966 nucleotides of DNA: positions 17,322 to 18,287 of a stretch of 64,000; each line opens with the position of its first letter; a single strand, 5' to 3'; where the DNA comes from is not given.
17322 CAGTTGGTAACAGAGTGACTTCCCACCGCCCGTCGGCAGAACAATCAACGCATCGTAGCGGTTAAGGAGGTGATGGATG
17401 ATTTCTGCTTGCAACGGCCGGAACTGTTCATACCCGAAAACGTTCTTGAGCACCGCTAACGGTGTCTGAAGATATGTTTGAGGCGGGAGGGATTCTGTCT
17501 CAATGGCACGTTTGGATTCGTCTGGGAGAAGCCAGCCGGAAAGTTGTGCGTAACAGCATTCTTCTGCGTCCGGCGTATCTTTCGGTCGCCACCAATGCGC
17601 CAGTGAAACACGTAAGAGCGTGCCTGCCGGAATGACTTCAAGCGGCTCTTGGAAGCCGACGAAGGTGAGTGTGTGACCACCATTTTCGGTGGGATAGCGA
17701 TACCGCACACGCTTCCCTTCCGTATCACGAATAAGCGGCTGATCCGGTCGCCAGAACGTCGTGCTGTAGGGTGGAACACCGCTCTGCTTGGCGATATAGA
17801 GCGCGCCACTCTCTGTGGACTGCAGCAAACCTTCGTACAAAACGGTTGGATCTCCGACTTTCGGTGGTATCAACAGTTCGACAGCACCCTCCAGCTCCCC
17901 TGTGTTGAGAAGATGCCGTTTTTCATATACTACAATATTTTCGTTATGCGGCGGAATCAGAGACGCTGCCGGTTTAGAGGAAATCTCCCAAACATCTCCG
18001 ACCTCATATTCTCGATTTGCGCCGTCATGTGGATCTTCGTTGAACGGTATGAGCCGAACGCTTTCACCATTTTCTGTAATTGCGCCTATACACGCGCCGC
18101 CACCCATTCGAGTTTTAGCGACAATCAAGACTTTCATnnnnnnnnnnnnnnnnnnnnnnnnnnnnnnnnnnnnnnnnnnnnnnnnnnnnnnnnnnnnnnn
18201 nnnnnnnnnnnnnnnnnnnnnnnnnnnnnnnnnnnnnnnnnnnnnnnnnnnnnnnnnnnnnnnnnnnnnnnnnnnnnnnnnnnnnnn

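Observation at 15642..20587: DUF488-DUF488-RecQ operon in which RecQ carries a ~215 aa uncharacterised N-terminal domain, divergent from a SWIM zinc-finger gene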

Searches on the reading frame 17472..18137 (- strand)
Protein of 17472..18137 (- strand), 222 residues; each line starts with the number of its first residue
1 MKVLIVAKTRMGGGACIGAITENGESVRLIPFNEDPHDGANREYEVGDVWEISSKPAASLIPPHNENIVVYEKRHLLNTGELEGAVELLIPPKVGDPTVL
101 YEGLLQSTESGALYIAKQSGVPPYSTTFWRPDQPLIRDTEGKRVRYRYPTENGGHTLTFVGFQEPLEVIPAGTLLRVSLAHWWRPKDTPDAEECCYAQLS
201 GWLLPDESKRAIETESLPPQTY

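Call 11: search_protein_families(library=padloc, proteins=[window:17472-18137:-], max_evalue=1)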
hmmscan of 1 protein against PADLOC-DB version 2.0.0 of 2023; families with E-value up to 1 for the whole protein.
seq(222 aa): 0 families

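Call 12: search_protein_families(library=phrogs, proteins=[window:17472-18137:-], max_evalue=0.01)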
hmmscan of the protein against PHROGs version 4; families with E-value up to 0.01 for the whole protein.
seq(222 aa): 0 families

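Call 14: find_homologous_proteins(query=window:17472-18137:-, max_evalue=0.001)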
Query seq(222 aa) (222 aa): 252 proteins with E <= 0.001 among 480 candidates; the best 120 are listed.
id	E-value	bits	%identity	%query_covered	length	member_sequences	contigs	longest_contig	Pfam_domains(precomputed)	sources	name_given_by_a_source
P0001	1.8e-128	445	91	93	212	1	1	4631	PF22557.3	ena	-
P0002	1.1e-113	397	78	100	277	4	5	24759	PF00270.36,PF22557.3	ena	-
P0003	2.2e-108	380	78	97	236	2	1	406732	PF22557.3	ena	-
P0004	1.0e-106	374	76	99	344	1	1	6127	PF00270.36,PF22557.3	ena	-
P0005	1.2e-101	358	75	92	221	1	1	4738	PF22557.3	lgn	-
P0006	2.6e-98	347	74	92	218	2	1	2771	PF22557.3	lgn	-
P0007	1.9e-94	334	72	89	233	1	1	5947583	PF22557.3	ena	-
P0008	3.9e-94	333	70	92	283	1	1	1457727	PF22557.3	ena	-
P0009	4.1e-94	333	66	99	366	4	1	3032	PF00270.36,PF22557.3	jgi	-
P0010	7.3e-91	322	67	99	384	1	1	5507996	PF00270.36,PF22557.3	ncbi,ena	-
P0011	3.8e-88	313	71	87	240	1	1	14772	PF22557.3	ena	-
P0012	4.8e-87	310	67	92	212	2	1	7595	PF22557.3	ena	-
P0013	1.8e-86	308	69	91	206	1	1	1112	PF22557.3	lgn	-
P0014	2.5e-86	307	68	93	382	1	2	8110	PF09382.18,PF22557.3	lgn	-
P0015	9.9e-86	305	64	99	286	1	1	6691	PF22557.3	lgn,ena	-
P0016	1.2e-85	305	67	91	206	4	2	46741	PF22557.3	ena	-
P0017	1.4e-85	305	63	95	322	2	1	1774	PF00270.36,PF22557.3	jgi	jgi:hypothetical protein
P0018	1.6e-84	302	80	78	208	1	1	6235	PF22557.3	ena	-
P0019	1.9e-83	298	62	97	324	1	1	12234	PF22557.3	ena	-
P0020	1.9e-82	295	63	94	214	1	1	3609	PF22557.3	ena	-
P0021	4.0e-81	290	71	82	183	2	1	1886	PF22557.3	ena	-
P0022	4.5e-80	287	58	100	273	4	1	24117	PF22557.3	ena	-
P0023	4.6e-80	287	72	78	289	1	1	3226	PF00270.36,PF22557.3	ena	-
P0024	1.4e-79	285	62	94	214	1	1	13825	PF22557.3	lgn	-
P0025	3.5e-79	284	59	93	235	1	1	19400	PF22557.3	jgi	jgi:ATP-dependent DNA helicase RecQ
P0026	1.3e-78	282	64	91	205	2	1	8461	PF22557.3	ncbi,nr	ncbi:MAG: hypothetical protein OXI24_02985, partial [Candidatus Poribacteria bacterium]|nr:hypotheti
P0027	4.6e-78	280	73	77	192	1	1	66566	PF22557.3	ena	-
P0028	1.9e-77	278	60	92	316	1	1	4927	PF00270.36,PF22557.3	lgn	-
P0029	2.3e-77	278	61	91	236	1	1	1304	PF22557.3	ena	-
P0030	2.5e-77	278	61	91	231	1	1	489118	PF22557.3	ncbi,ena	-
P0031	9.2e-77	276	60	95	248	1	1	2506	PF22557.3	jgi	jgi:ATP-dependent DNA helicase RecQ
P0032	4.9e-76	274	59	95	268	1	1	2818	PF22557.3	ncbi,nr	ncbi:MAG: ATP-dependent helicase RecQ, partial [Chloroflexota bacterium]|nr:ATP-dependent helicase R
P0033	6.6e-76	273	59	93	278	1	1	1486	PF22557.3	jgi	jgi:ATP-dependent DNA helicase RecQ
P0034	1.3e-75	272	59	92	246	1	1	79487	PF22557.3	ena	-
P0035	3.0e-75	271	59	94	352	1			PF00270.36,PF22557.3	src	-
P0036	3.1e-75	271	58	92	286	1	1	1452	PF22557.3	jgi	jgi:ATP-dependent DNA helicase RecQ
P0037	5.0e-74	267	60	94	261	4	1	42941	PF22557.3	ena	-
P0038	1.2e-73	266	67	82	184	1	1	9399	PF22557.3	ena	-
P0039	2.3e-73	265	58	91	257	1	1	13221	PF22557.3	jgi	jgi:ATP-dependent DNA helicase RecQ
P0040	5.6e-73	264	59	91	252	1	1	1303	PF22557.3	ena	-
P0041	5.8e-73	264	56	93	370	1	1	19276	PF22557.3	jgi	jgi:ATP-dependent DNA helicase RecQ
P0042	2.0e-72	262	56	92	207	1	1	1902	PF22557.3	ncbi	ncbi:MAG: hypothetical protein D6794_11980, partial [Deltaproteobacteria bacterium]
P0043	2.2e-72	262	58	92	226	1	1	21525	PF22557.3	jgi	jgi:hypothetical protein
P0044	2.5e-72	262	58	92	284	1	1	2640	PF22557.3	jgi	jgi:ATP-dependent DNA helicase RecQ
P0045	7.6e-72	260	57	92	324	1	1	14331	PF00270.36,PF22557.3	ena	-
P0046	8.9e-72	260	57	98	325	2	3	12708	PF22557.3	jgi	jgi:ATP-dependent DNA helicase RecQ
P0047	9.8e-72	260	58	93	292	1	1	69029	PF22557.3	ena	-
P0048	1.5e-71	259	57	100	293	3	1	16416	PF22557.3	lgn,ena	-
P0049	2.3e-71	258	59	91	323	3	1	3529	PF00270.36,PF22557.3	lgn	-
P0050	4.3e-71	258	58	92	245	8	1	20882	PF22557.3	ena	-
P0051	5.0e-71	257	58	95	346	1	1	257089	PF22557.3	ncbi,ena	-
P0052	7.8e-71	257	66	81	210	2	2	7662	PF22557.3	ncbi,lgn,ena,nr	ncbi:hypothetical protein F4X73_04550 [Candidatus Poribacteria bacterium]|nr:hypothetical protein [C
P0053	9.3e-71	256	56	91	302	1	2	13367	PF22557.3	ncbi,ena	-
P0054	2.6e-70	255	53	100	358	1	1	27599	PF00270.36,PF22557.3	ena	-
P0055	2.9e-70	255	56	96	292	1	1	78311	PF22557.3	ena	-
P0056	3.2e-70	255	53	93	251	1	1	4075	PF22557.3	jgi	-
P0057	3.9e-70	254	55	98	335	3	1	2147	PF00270.36,PF22557.3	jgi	jgi:ATP-dependent DNA helicase RecQ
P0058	6.0e-70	254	53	94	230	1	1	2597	PF22557.3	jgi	jgi:ATP-dependent DNA helicase RecQ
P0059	8.5e-70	253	56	91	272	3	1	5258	PF22557.3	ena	-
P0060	9.4e-70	253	58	94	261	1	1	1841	PF22557.3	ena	-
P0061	2.2e-69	252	56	91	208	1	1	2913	PF22557.3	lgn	-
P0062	4.0e-69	251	55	91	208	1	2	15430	PF22557.3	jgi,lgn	jgi:ATP-dependent DNA helicase RecQ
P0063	7.3e-69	250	54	91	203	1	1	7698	PF22557.3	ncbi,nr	ncbi:MAG: hypothetical protein HC802_06265 [Caldilineaceae bacterium]|nr:hypothetical protein [Caldi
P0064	8.9e-69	250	58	92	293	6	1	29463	PF22557.3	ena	-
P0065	1.3e-68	249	57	91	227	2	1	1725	PF22557.3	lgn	-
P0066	2.5e-68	249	54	91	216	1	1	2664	PF22557.3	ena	-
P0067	6.8e-68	247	52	100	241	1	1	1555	PF22557.3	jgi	jgi:ATP-dependent DNA helicase RecQ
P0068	9.3e-68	247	56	91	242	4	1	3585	PF22557.3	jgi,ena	-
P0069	1.4e-67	246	57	91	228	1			PF22557.3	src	-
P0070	3.9e-67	245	57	87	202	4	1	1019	PF22557.3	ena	-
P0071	4.1e-67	245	58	86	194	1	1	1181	PF22557.3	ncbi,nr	ncbi:hypothetical protein EG831_11060, partial [bacterium]|nr:hypothetical protein [bacterium]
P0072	8.4e-67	244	62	82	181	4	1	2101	PF22557.3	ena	-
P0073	1.4e-66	243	70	71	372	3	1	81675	PF00270.36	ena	-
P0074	2.6e-66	242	56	90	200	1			PF22557.3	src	-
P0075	2.9e-66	242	70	68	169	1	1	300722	PF22557.3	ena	-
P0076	7.5e-66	240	55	90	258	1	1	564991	PF22557.3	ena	-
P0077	1.4e-65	240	58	88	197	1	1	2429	PF22557.3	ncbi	-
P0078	2.3e-65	239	72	67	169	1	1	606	PF22557.3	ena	-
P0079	3.0e-65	238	54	91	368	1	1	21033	PF22557.3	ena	-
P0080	3.4e-65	238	55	92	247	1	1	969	PF22557.3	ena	-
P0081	5.9e-65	237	54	92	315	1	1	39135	PF00270.36,PF22557.3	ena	-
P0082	2.4e-64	235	55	91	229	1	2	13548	PF22557.3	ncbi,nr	ncbi:MAG TPA: hypothetical protein DCL15_04005, partial [Chloroflexi bacterium]|nr:hypothetical prot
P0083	8.3e-64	234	53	98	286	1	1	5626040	PF22557.3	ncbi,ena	-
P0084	1.3e-63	233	54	94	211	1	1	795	PF22557.3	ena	-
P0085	3.0e-62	229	57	82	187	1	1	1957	PF22557.3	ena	-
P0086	4.1e-62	228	59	79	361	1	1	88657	PF00270.36,PF22557.3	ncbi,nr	ncbi:MAG: DEAD/DEAH box helicase [Anaerolineales bacterium]|nr:DEAD/DEAH box helicase [Anaerolineale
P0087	2.6e-60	222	67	63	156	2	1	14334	PF22557.3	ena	-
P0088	5.5e-60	221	61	75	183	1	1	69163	PF22557.3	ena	-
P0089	1.3e-59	220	50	91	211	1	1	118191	PF22557.3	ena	-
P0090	2.3e-58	216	53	92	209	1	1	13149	PF22557.3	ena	-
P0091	4.0e-58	215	56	82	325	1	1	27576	PF22557.3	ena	-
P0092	4.9e-58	215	59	73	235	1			PF22557.3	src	-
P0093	1.4e-57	213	60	73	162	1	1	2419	PF22557.3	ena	-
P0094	3.9e-57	212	59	74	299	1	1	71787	PF22557.3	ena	-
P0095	5.1e-57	212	53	83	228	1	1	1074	PF22557.3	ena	-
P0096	1.6e-56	210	56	82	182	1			PF22557.3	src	-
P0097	3.6e-56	209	56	81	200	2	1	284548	PF22557.3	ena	-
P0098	6.7e-56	208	61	70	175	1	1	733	PF22557.3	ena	-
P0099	1.4e-55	207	58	76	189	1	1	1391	PF22557.3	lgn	-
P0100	1.9e-54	203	56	75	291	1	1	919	PF00270.36,PF22557.3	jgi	jgi:ATP-dependent DNA helicase RecQ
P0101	3.0e-54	202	47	98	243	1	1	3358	PF22557.3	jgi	jgi:ATP-dependent DNA helicase RecQ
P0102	4.1e-54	202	57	70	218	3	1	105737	PF22557.3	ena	-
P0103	4.8e-54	202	51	92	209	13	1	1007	PF22557.3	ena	-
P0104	7.3e-54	201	52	92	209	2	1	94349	PF22557.3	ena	-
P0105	9.3e-54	201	59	69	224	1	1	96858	PF22557.3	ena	-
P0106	1.6e-53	200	48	97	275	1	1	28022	PF22557.3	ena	-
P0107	2.0e-53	200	51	92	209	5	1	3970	PF22557.3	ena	-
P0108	6.9e-53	198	49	91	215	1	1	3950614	PF22557.3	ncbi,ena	-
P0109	2.8e-52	196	51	92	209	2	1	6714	PF22557.3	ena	-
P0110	3.0e-52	196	77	51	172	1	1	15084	PF22557.3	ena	-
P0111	4.8e-52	195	47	98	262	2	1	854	PF22557.3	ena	-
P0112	1.5e-51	194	53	92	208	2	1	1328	PF22557.3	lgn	-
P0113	2.1e-51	193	49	92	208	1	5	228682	PF22557.3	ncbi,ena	-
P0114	2.7e-50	190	52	77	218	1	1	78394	PF22557.3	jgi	jgi:hypothetical protein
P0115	1.0e-49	188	66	59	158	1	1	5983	PF22557.3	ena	-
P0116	1.2e-49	187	50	92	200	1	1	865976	PF22557.3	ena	-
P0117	1.5e-48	184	48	92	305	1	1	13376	PF22557.3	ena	-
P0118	3.1e-48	183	54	73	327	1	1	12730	PF04343.19,PF22557.3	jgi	jgi:hypothetical protein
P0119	5.7e-48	182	54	73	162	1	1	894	PF22557.3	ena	-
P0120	5.9e-48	182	47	91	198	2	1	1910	PF22557.3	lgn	-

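Call 16: find_related_loci(query=A1, collection=genome_contigs, flank=8000)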
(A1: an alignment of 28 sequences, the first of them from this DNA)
Query A1 (222 aa) in genome_contigs; peptide patterns used: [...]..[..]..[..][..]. (x = any residue, [..] = any of these).
148 stretches matched a pattern; 125 encode a relative of the query (tblastn E <= 1e-3); the best 80 are kept; 80 distinct loci.
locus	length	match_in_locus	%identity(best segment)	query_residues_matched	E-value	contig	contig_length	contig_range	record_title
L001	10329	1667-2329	88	1-221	1e-133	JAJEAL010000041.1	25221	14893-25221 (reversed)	MAG: Candidatus Poribacteria bacterium isolate jk18x7bins.5 k141_1450447, whole genome shotgun sequence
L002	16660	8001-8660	89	1-220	5e-131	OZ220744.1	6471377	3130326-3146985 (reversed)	MAG: Candidatus Poribacteria bacterium isolate 67f587a8-c379-43ee-8694-439c00dbce40 genome assembly, chromosome: 1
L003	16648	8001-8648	85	1-216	3e-128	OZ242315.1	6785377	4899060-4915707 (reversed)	MAG: Candidatus Poribacteria bacterium isolate 55818b94-eea9-47de-9476-a843df335cd7 genome assembly, chromosome: 1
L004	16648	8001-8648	86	1-216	1e-127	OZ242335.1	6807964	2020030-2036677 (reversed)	MAG: Candidatus Poribacteria bacterium isolate 0e18bbbf-3c5b-4f4e-9be4-718f64127597 genome assembly, chromosome: 1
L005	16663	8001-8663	82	1-221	4e-123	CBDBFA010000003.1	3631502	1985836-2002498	MAG: Opitutales bacterium isolate 9f9b1e65-26d1-490e-a9a8-9aeb4363054d genome assembly, contig: contig_3, whole genome s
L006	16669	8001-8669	79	1-221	2e-118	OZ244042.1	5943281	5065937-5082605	MAG: Candidatus Poribacteria bacterium isolate 82c2f847-b3a6-4516-8f18-366283cf6473 genome assembly, chromosome: 1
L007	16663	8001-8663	78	1-221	4e-115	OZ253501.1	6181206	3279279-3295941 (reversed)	MAG: Candidatus Latescibacterota bacterium isolate f485d00f-16df-4488-a4d1-ddfd292eb512 genome assembly, chromosome: 1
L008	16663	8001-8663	77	1-221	5e-115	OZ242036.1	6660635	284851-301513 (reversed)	MAG: Candidatus Poribacteria bacterium isolate 54b3e0b4-8990-4cd1-959a-c9693763f33b genome assembly, chromosome: 1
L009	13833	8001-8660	78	1-220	1e-114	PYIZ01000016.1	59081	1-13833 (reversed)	MAG: Candidatus Poribacteria bacterium isolate PCPOR2b Ga0206366_116, whole genome shotgun sequence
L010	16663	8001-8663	76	1-221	1e-111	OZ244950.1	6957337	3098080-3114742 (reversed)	MAG: Candidatus Poribacteria bacterium isolate 1741874c-865a-47cd-958f-7fa2b3d0eca7 genome assembly, chromosome: 1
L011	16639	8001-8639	76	1-213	2e-110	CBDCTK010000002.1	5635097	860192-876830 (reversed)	MAG: Candidatus Poribacteria bacterium isolate 5e1f03a3-4ce1-415a-a4c9-4ecbe52226bd genome assembly, contig: contig_2, w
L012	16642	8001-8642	75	1-214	3e-111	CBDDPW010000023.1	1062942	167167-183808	MAG: Candidatus Poribacteria bacterium isolate 3f36937d-8c17-4172-b0cd-efb7b76609bb genome assembly, contig: contig_23,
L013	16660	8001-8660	77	1-220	4e-110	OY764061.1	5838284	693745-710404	MAG: Candidatus Poribacteria bacterium isolate 89293177-375a-4259-af6b-6508537173d0 genome assembly, chromosome: 1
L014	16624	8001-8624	75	1-208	3e-105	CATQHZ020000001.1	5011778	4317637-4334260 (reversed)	MAG: uncultured Poribacteria bacterium isolate a66633a9-cb3d-447c-bfc4-106491c4b11e genome assembly, contig: contig_1, w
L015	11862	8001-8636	73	1-209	3e-104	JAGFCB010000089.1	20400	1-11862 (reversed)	MAG: Candidatus Poribacteria bacterium isolate SB0101 contig_5697, whole genome shotgun sequence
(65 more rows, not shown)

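Call 31: find_encoding_contigs(protein=P0113, flank=8000, max_places=3)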
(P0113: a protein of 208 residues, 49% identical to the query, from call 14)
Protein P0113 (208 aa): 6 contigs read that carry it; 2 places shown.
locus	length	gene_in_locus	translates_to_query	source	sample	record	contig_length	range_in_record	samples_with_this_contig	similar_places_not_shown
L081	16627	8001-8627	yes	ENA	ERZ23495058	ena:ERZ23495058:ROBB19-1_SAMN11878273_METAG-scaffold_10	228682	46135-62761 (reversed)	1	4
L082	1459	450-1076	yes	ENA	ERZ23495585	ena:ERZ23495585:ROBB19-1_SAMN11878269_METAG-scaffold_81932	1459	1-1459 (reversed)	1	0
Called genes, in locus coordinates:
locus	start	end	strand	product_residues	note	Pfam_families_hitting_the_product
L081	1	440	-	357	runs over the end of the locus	PF01264:Chorismate_synt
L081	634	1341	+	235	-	PF13398:Peptidase_M50B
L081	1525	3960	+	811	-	PF13098:Thioredoxin_2 (faint), PF00255:GSHPx (faint), PF00578:AhpC-TSA, PF08534:Redoxin, PF13905:Thioredoxin_8, PF00578:AhpC-TSA (weak), PF08534:Redoxin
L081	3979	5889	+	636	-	PF20581:DUF6785, PF20580:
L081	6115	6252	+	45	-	-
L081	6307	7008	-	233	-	PF09509:Hypoth_Ymh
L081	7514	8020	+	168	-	PF04343:DUF488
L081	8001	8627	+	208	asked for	PF22557:DuOB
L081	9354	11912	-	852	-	PF00270:DEAD (weak), PF04851:ResIII, PF18766:SWI2_SNF2, PF27159:HI_1054_N, PF27365:HI_1054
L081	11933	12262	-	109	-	-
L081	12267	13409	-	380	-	-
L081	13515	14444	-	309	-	-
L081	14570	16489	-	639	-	PF12564:TypeIII_RM_meth, PF01555:N6_N4_Mtase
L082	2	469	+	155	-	?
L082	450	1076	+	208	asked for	PF22557:DuOB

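Call 32: find_encoding_contigs(protein=P0108, flank=8000, max_places=2)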
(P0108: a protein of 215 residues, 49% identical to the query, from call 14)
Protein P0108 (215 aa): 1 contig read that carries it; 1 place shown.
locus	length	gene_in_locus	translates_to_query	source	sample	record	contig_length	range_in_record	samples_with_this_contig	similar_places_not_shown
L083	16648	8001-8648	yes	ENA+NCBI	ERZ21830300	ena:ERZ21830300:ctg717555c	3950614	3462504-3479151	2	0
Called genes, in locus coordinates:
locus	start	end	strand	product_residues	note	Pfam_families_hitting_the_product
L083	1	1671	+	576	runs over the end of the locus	PF13620:CarboxypepD_reg (faint)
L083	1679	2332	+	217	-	PF00005:ABC_tran, PF02463:SMC_N (faint), PF13304:AAA_21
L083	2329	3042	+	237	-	PF03379:CcmB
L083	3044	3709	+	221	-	PF01578:Cytochrom_C_asm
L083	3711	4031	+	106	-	-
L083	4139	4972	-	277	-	-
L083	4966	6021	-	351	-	PF06258:Mito_fiss_Elm1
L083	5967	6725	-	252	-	PF03279:Lip_A_acyltrans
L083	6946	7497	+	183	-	PF04343:DUF488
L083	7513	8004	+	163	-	PF04343:DUF488, PF22751:DUF488-N3a (weak)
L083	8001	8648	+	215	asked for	PF22557:DuOB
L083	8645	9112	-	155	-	PF00515:TPR_1 (faint), PF07719:TPR_2 (faint)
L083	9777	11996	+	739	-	PF17820:PDZ_6, PF13424:TPR_12, PF13432:TPR_16, PF12895:ANAPC3, PF13414:TPR_11, PF13432:TPR_16, PF14559:TPR_19, PF25881:HH_YBHG, +18 more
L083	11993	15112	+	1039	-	PF00873:ACR_tran, PF02355:SecD_SecF_C (faint)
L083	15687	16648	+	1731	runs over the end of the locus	-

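Call 33: predict_structure(alignment_id=A1)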
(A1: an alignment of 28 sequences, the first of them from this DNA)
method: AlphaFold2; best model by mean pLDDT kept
length: 222 residues; sequences in the alignment: 28
mean_pLDDT: 93.3   pTM: 0.87
mean pLDDT of the five models: 93.3, 92.0, 91.6, 91.1, 85.7
residues with pLDDT >= 90: 192; 70-90: 23; 50-70: 7; < 50: 0
segments of 3 or more residues with pLDDT < 50: none
pLDDT, mean of each block of 10 residues (from residue 1): 96 94 96 90 96 96 94 96 95 97 95 95 95 96 95 95 95 97 94 96 84 71 62
secondary structure, 60 per line:
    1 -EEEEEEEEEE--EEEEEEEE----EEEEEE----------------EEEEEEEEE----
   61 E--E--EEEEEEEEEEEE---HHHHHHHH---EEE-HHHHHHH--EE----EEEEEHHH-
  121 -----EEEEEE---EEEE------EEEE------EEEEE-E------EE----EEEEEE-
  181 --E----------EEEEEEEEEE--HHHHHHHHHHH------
elements in order: E2-11 E14-21 E26-31 E48-56 E67-78 H82-89 E93-95 H97-103 E112-116 E126-131 E135-138 E145-148 E155-159 E174-179 E194-203 H206-216

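Call 44: search_protein_representatives(alignment_id=A1)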
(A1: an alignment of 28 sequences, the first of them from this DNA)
Query: 28 sequences, 262 profile positions. Proteins with E-value up to 0.001 (for the whole library): 886; up to 1e-10: 746; up to 1e-30: 391. The best 150 are listed.
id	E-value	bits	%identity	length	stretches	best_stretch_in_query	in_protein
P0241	5.2e-107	373.6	-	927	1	1-260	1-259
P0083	5.3e-100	350.7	-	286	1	1-261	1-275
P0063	2.4e-97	342.0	-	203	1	1-203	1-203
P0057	3.7e-97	341.3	-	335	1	1-260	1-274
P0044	8.1e-97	340.2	-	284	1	1-260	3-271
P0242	1.4e-95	336.2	-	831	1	1-260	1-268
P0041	1.6e-95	336.0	-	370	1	3-254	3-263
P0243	1.7e-93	329.4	-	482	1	1-259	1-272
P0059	2.3e-93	328.9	-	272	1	1-218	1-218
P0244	9.8e-93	326.9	-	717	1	1-260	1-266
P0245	5.9e-92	324.3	-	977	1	1-259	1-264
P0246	7.2e-92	324.0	-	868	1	1-260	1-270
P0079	1.3e-89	316.7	-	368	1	1-209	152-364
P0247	5.3e-87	308.1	-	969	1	1-260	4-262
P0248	4.4e-85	301.8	-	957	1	1-257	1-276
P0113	3.0e-84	299.0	-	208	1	1-203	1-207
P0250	2.3e-79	283.1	-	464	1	1-226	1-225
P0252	2.8e-73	263.1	-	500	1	2-259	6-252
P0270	1.5e-60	221.3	-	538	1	80-260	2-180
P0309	3.5e-54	200.5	-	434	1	1-216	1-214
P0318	2.1e-53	197.9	-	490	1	1-213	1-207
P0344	9.5e-51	189.2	-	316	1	1-228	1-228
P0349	2.5e-50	187.8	-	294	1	3-205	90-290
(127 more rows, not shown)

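Call 45: find_related_loci(query=A1, collection=viral_contigs, flank=6000)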
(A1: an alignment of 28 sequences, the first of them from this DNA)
Query A1 (222 aa) in viral_contigs; peptide patterns used: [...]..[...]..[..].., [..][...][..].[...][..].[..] (x = any residue, [..] = any of these).
79 stretches matched a pattern, but none encodes a relative of the query by tblastn (E <= 1e-3).
